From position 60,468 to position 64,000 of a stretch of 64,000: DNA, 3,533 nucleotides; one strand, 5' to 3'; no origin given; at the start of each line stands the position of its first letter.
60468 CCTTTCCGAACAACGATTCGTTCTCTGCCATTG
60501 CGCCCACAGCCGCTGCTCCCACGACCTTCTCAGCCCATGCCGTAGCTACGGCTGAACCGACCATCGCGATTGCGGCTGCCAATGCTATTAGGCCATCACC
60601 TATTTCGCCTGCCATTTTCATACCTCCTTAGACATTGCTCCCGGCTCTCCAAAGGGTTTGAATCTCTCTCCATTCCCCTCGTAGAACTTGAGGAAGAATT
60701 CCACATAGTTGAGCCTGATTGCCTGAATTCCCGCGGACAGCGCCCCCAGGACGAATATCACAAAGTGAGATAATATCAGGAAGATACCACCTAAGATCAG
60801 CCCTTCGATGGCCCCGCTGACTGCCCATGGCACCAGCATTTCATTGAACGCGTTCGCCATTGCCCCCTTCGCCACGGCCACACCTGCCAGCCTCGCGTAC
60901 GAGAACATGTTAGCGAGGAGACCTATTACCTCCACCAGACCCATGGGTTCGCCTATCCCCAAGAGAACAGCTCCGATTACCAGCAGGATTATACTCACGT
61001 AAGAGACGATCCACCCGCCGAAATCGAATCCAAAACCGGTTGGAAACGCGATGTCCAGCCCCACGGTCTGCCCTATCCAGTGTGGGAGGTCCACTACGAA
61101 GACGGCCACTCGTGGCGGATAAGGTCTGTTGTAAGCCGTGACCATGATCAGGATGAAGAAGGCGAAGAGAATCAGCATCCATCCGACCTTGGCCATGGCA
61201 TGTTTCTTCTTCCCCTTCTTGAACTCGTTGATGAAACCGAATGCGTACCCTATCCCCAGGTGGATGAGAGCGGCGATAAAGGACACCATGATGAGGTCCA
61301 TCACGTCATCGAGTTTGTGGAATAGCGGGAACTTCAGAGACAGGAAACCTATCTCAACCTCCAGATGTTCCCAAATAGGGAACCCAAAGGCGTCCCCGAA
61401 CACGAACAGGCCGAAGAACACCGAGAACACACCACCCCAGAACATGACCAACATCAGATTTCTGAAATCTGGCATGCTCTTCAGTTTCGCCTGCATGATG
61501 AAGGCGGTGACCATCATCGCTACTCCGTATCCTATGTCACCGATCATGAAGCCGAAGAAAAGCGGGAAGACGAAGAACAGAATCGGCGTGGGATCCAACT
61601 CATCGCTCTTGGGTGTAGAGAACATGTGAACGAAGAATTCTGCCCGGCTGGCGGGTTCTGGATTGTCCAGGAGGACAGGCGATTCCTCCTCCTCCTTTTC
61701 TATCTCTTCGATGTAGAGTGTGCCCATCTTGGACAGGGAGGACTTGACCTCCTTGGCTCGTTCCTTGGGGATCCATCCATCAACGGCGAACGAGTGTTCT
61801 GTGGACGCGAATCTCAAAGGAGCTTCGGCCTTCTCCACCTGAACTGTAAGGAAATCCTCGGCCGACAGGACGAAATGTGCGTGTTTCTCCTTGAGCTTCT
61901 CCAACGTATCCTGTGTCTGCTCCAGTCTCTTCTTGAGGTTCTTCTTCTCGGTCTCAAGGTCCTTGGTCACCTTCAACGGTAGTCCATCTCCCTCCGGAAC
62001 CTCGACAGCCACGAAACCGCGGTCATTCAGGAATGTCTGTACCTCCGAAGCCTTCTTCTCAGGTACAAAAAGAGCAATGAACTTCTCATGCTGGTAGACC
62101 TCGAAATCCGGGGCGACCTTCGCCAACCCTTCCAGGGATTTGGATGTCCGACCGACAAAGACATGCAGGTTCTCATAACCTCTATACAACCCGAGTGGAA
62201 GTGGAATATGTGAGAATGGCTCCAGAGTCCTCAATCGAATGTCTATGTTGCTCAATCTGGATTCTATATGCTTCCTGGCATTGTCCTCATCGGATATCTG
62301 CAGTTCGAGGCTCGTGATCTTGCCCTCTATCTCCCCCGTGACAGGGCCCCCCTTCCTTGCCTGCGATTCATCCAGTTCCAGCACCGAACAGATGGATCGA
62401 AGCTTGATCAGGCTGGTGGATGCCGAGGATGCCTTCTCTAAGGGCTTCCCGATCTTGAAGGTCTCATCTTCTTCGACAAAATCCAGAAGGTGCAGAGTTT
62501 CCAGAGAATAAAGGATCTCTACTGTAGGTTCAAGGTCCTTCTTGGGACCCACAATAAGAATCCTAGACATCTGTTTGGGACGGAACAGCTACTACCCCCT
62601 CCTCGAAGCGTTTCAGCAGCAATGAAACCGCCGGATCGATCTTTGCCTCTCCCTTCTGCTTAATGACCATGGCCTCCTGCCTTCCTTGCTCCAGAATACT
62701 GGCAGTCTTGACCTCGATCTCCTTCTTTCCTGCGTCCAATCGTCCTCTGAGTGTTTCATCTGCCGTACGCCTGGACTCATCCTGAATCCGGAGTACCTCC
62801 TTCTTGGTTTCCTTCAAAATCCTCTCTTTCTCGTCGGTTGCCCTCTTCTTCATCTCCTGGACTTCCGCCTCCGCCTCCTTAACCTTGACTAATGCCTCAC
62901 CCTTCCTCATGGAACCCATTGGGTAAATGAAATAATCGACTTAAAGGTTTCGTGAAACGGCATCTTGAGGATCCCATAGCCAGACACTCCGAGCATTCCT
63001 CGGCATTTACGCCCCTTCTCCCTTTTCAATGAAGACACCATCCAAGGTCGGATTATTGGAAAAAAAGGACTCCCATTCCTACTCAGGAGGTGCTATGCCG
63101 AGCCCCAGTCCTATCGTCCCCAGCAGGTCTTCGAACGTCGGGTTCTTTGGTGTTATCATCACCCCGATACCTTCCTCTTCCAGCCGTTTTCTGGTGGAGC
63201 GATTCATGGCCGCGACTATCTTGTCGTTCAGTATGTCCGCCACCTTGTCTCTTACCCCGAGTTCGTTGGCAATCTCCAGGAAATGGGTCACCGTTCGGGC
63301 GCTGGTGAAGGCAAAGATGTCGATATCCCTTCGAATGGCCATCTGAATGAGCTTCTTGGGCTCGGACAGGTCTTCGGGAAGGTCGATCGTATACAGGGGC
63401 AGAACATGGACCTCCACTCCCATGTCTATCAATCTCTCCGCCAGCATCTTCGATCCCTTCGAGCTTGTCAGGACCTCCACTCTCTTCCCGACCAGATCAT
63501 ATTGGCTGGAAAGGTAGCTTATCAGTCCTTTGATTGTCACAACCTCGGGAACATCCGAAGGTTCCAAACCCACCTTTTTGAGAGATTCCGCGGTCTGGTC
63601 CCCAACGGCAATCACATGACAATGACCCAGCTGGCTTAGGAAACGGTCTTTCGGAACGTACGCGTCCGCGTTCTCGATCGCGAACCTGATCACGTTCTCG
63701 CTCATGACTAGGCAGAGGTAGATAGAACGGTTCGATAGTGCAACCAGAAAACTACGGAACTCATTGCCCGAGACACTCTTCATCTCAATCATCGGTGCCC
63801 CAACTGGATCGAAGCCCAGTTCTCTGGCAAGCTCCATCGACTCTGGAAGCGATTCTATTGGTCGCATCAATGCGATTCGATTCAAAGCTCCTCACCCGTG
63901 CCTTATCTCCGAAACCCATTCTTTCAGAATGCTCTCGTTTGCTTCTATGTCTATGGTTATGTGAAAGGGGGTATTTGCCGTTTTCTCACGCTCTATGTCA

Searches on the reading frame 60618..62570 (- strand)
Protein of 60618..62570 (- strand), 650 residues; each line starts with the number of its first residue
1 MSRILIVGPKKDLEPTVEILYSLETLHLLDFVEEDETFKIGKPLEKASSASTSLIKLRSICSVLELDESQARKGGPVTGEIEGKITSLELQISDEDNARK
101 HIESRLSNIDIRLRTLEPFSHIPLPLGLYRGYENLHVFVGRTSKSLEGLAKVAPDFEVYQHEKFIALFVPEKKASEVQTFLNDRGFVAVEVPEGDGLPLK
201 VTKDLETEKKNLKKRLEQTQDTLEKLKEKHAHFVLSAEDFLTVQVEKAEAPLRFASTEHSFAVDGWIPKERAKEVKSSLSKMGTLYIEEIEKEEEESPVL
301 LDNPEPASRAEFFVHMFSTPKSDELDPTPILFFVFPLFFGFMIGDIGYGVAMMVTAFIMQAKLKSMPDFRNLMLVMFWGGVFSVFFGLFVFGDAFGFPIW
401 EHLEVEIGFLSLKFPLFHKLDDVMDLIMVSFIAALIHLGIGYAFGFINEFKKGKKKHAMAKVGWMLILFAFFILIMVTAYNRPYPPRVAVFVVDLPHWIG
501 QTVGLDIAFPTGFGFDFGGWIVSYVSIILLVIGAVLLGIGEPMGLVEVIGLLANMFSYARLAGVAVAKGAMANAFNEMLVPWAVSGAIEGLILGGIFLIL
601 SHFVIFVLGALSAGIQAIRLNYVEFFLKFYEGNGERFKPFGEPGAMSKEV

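Call 54: search_protein_families(library=pfam, proteins=[window:60618-62570:-], max_evalue=0.00001)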
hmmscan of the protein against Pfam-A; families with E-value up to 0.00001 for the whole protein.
window:60618-62570:- (650 aa): 1 family
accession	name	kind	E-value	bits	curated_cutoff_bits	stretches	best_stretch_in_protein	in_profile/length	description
PF01496.24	V_ATPase_I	-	6.6e-23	81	30.7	2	191-398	237-460/815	V-type ATPase 116kDa subunit family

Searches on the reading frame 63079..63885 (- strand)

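Call 85: search_protein_families(library=pfam, proteins=[window:63079-63885:-], max_evalue=0.00001)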
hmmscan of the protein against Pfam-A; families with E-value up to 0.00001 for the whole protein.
window:63079-63885:- (268 aa): 1 family
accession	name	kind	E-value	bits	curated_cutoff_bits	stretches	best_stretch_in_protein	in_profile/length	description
PF02602.20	HEM4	-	4.3e-38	131.2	27.5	1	18-255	5-230/231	Uroporphyrinogen-III synthase HemD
